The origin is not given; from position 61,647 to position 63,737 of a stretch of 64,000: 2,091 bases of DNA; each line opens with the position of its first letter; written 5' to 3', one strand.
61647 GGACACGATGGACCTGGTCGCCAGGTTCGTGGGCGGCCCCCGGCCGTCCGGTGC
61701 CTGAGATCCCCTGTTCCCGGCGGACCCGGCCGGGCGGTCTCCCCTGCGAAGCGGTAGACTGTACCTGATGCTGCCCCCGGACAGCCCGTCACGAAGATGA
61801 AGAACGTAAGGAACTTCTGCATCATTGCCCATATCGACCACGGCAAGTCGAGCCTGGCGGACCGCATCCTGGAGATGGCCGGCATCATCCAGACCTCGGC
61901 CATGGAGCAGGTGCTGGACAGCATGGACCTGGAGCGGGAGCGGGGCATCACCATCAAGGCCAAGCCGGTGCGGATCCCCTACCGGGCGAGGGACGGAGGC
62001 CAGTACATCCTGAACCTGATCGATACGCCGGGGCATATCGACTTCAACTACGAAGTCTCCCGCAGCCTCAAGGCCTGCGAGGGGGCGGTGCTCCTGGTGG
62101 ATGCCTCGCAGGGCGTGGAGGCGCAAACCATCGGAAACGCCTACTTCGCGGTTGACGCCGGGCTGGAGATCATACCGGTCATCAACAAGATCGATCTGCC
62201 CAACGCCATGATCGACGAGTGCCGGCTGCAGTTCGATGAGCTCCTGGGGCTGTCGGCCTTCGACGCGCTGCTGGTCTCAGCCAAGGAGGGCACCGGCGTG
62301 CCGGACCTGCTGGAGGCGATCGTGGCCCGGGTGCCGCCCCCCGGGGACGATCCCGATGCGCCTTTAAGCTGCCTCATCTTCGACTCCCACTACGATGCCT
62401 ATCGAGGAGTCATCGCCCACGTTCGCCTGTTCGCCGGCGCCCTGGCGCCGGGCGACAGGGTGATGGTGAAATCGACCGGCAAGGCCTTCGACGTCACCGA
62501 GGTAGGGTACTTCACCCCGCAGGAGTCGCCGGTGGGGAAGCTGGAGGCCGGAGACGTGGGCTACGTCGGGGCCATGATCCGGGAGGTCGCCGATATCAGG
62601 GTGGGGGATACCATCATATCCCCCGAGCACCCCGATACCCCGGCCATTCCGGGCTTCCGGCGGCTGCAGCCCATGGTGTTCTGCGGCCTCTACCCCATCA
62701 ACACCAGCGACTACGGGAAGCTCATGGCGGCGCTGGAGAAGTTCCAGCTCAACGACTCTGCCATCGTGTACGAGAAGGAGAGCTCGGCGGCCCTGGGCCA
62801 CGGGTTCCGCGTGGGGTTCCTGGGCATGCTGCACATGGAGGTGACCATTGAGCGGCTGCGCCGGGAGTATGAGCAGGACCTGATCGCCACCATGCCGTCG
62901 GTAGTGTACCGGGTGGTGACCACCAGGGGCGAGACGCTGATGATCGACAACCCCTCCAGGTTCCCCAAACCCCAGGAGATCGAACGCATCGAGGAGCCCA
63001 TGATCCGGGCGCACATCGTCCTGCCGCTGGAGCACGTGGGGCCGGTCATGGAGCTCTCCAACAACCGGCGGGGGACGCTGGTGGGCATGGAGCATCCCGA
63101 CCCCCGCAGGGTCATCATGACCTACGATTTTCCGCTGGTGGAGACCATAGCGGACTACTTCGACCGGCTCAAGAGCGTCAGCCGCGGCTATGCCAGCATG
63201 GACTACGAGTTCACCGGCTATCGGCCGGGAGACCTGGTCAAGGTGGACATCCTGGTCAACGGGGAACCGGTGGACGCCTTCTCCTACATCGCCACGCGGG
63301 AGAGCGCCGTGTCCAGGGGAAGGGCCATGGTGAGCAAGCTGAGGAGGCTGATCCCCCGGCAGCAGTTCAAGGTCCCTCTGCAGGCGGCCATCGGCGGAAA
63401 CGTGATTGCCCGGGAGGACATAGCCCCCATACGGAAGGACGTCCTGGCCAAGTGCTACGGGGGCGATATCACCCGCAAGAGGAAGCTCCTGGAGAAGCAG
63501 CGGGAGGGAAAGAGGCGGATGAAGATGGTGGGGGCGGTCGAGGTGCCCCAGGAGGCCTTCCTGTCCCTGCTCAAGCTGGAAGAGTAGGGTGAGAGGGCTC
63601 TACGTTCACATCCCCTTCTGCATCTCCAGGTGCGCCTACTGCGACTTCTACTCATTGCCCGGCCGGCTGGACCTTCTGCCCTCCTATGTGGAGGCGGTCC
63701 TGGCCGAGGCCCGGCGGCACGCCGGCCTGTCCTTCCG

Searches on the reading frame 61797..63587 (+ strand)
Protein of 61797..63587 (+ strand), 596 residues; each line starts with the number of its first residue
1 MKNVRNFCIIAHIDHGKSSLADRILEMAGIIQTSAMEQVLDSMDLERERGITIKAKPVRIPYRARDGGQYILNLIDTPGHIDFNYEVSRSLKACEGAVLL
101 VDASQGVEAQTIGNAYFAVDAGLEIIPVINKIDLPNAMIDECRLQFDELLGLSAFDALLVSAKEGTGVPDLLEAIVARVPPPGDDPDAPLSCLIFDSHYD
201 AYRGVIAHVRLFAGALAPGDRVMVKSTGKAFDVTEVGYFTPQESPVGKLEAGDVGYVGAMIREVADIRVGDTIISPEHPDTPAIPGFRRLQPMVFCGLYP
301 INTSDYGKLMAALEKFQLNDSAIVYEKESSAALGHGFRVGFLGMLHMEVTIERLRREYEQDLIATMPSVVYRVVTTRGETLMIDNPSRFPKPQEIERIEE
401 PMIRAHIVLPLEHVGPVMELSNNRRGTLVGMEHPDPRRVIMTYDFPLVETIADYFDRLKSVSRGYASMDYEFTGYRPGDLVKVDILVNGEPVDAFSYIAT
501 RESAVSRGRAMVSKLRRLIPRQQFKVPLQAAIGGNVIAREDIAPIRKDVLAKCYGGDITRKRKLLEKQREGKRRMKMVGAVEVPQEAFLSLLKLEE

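Call 54: find_encoding_contigs(protein=window:61797-63587:+, flank=10000, max_places=2)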
Protein window:61797-63587:+ (596 aa): 4 contigs read that carry it; 2 places shown.
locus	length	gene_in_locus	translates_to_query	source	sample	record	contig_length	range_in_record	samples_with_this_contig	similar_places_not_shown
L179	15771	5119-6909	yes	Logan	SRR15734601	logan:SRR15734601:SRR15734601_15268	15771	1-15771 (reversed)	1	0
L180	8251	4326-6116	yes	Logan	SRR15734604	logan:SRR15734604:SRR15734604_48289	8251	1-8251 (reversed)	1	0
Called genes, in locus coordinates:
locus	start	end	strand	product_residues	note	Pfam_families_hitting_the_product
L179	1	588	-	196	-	?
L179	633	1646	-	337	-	PF00226:DnaJ, PF01556:DnaJ_C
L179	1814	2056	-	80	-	-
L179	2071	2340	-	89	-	-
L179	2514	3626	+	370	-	PF00365:PFK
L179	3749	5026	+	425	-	PF01116:F_bP_aldolase, PF08013:GatZ_KbaZ-like (faint)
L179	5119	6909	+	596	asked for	PF00009:GTP_EFTU, PF03144:GTP_EFTU_D2, PF00679:EFG_C, PF06421:LepA_C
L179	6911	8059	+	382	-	PF04055:Radical_SAM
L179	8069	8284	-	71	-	PF00037:Fer4 (faint), PF12837:Fer4_6 (weak), PF13484:Fer4_16 (faint), PF12838:Fer4_7 (weak), PF13187:Fer4_9 (faint)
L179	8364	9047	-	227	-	PF00027:cNMP_binding, PF13545:HTH_Crp_2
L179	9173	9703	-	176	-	PF02915:Rubrerythrin, PF13668:Ferritin_2 (weak)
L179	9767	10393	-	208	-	PF02525:Flavodoxin_2, PF03358:FMN_red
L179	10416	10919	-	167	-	PF02915:Rubrerythrin, PF21349:RUBY_RBDX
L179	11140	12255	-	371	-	PF01546:Peptidase_M20, PF07687:M20_dimer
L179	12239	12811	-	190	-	PF00583:Acetyltransf_1, PF13673:Acetyltransf_10, PF13508:Acetyltransf_7, PF08445:FR47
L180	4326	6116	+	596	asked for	PF00009:GTP_EFTU, PF03144:GTP_EFTU_D2, PF00679:EFG_C, PF06421:LepA_C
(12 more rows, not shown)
